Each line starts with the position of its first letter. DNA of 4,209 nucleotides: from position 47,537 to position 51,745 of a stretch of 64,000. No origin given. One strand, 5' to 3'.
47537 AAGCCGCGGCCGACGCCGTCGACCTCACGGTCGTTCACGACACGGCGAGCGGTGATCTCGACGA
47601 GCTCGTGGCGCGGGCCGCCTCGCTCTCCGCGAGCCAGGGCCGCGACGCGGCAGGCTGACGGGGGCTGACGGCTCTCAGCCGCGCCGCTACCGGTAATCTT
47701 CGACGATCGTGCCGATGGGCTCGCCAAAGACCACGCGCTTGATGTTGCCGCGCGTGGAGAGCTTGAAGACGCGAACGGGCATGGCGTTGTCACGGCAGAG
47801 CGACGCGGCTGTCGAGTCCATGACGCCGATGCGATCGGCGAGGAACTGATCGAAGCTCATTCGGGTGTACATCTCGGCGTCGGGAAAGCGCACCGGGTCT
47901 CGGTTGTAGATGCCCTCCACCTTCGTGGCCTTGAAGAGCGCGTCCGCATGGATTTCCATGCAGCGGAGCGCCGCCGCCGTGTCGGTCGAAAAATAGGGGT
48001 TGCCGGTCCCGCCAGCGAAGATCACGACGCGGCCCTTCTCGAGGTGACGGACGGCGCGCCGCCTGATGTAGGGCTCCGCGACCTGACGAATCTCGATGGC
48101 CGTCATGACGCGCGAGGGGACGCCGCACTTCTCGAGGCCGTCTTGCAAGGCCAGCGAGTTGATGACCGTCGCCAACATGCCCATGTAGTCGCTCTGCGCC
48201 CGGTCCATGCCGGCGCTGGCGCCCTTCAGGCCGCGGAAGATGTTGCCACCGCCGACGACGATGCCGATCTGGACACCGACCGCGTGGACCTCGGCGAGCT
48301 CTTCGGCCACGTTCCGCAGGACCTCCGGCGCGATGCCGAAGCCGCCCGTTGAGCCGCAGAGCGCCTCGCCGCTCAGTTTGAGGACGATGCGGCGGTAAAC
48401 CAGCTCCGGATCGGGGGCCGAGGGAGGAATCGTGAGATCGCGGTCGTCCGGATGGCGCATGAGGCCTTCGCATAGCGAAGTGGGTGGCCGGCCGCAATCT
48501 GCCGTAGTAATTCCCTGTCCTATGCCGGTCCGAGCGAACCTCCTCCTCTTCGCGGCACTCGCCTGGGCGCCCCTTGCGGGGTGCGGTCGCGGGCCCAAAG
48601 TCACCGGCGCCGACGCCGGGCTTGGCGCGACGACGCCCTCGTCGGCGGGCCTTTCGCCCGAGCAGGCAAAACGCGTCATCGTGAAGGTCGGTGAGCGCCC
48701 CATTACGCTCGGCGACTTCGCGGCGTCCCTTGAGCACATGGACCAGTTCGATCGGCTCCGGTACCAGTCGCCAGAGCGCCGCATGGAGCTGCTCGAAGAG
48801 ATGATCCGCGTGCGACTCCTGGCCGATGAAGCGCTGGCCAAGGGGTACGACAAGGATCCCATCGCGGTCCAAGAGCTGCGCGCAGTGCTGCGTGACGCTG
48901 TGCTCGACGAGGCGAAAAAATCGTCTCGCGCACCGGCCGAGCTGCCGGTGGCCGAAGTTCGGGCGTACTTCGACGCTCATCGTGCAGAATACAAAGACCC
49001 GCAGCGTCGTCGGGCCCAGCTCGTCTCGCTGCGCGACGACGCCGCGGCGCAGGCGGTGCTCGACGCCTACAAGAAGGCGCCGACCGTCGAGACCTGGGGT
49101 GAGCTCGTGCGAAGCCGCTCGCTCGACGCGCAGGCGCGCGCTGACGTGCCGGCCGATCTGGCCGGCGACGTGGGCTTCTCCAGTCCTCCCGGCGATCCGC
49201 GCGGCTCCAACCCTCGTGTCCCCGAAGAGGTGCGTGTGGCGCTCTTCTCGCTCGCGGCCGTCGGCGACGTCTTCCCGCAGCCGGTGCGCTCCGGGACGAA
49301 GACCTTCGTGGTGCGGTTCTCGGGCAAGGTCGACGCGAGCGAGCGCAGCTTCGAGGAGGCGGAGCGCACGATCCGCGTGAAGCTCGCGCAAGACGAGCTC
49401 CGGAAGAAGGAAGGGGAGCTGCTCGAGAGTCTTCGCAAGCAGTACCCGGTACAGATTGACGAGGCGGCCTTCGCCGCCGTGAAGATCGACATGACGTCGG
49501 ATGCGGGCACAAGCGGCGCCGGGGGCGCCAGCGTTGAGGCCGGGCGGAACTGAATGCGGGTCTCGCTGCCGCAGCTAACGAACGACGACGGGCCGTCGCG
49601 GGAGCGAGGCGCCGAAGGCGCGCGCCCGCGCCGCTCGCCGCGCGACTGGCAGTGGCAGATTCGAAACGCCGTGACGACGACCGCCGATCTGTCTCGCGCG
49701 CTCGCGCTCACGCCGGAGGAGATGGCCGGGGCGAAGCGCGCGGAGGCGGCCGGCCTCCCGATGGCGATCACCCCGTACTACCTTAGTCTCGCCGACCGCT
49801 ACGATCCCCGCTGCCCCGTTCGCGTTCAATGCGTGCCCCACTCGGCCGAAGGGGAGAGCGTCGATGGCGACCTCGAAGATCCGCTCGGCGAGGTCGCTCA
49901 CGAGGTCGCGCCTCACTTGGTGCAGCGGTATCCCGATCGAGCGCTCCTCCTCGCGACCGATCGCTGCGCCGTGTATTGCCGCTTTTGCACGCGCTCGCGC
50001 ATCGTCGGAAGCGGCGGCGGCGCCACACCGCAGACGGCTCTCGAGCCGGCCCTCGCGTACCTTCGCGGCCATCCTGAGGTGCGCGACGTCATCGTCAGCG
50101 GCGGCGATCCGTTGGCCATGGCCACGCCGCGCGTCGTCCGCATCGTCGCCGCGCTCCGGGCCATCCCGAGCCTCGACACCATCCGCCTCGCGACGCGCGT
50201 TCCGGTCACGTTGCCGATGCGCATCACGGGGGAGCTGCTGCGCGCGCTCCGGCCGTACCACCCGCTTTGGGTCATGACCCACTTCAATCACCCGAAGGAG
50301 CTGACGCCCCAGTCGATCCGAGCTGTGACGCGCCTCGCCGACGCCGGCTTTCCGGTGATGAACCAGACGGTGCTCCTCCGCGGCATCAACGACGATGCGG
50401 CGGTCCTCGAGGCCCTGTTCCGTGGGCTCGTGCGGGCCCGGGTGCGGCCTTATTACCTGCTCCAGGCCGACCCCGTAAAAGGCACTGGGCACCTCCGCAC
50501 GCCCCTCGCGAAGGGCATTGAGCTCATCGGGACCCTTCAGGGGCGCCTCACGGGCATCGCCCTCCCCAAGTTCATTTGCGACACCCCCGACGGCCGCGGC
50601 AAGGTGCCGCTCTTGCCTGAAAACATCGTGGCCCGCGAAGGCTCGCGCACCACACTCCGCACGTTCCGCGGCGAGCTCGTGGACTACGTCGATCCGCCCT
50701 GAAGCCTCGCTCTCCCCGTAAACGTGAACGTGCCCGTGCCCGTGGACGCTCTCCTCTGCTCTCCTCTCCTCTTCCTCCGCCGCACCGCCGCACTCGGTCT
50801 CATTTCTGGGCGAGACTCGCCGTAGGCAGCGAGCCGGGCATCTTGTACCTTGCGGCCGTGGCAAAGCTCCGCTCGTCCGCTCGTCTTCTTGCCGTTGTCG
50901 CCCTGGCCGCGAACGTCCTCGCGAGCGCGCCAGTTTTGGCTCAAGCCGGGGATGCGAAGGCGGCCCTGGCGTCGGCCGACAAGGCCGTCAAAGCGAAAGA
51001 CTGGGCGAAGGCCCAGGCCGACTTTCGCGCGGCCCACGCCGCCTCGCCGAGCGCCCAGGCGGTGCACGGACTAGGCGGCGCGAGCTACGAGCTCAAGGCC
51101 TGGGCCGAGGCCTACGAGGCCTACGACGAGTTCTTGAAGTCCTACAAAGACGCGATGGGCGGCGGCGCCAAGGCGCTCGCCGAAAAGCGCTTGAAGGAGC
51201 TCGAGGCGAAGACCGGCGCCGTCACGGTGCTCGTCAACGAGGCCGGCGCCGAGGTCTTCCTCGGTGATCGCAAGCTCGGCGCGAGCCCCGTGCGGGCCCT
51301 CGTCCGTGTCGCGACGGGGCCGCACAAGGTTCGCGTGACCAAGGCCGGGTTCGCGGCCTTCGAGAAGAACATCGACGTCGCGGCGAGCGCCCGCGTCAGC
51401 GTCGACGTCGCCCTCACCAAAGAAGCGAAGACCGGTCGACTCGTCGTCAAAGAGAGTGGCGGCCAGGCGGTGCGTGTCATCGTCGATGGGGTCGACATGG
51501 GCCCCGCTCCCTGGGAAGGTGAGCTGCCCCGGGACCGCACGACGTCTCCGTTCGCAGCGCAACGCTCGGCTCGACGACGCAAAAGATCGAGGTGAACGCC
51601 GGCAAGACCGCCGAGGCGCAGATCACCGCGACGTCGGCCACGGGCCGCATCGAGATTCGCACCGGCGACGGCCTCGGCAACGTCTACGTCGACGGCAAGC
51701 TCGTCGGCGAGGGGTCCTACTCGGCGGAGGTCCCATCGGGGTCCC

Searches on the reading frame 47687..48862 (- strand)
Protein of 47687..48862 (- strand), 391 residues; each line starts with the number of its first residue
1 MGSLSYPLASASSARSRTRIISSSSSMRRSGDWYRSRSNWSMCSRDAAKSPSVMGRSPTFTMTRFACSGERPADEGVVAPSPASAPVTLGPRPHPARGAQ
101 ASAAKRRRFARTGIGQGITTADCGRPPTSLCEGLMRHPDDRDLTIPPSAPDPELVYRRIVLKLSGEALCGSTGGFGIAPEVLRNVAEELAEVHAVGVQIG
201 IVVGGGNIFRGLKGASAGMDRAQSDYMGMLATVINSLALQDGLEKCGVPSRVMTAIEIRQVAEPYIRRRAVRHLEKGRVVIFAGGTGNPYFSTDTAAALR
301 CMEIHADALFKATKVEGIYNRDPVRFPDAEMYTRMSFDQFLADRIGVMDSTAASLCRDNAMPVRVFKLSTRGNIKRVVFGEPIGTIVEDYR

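Call 22: search_protein_families(library=pfam, proteins=[window:47687-48862:-], max_evalue=0.00001)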
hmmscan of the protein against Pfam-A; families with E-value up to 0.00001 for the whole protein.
window:47687-48862:- (391 aa): 1 family
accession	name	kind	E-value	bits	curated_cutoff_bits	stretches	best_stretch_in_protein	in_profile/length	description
PF00696.33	AA_kinase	-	2.4e-34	119.5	24.9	1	158-366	2-233/234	Amino acid kinase family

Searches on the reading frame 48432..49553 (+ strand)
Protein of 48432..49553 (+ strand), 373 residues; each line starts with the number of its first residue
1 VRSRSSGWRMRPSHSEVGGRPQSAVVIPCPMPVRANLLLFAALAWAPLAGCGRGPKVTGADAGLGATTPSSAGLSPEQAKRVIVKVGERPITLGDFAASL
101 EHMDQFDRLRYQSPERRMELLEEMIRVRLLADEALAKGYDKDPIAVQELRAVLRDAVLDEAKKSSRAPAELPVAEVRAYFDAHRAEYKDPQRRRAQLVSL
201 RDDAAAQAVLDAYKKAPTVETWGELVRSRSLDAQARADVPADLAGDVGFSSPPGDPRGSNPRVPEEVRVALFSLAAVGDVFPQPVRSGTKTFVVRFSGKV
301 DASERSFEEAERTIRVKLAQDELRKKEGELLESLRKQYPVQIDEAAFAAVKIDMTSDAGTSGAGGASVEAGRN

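Call 22: search_protein_families(library=pfam, proteins=[window:48432-49553:+], max_evalue=0.00001)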
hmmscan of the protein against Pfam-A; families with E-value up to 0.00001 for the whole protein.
window:48432-49553:+ (373 aa): 1 family
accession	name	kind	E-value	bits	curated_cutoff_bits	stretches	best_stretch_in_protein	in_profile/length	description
PF13145.12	Rotamase_2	-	1.7e-12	48.7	27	1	173-311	3-120/121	PPIC-type PPIASE domain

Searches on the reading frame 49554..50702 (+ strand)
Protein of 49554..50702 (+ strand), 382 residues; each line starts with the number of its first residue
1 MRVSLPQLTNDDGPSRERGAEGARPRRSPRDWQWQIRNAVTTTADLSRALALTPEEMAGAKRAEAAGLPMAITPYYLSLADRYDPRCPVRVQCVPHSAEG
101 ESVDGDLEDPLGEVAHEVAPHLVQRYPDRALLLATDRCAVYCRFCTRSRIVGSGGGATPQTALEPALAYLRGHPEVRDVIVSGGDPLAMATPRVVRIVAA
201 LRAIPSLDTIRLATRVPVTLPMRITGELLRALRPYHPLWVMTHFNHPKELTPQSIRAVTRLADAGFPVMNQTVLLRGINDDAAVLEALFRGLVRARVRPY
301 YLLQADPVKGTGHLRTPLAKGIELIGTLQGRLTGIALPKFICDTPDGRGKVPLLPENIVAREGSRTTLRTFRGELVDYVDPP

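Call 22: search_protein_families(library=pfam, proteins=[window:49554-50702:+], max_evalue=0.00001)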
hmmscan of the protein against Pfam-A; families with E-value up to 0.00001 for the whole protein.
window:49554-50702:+ (382 aa): 2 families
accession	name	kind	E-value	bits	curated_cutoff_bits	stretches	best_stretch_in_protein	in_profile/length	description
PF04055.27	Radical_SAM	-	4.7e-11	43.6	29.5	1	135-282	4-158/166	Radical SAM superfamily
PF12544.13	LAM_C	-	1.5e-10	41.8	26.7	1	326-381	2-57/127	Lysine-2,3-aminomutase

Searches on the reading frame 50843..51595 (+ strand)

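Call 22: search_protein_families(library=pfam, proteins=[window:50843-51595:+], max_evalue=0.00001)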
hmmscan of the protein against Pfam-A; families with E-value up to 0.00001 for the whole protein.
window:50843-51595:+ (250 aa): 1 family
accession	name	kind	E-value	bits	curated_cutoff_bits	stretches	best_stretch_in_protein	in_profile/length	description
PF08308.17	PEGA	-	2.2e-12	47.1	20.8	1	125-194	2-70/71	PEGA domain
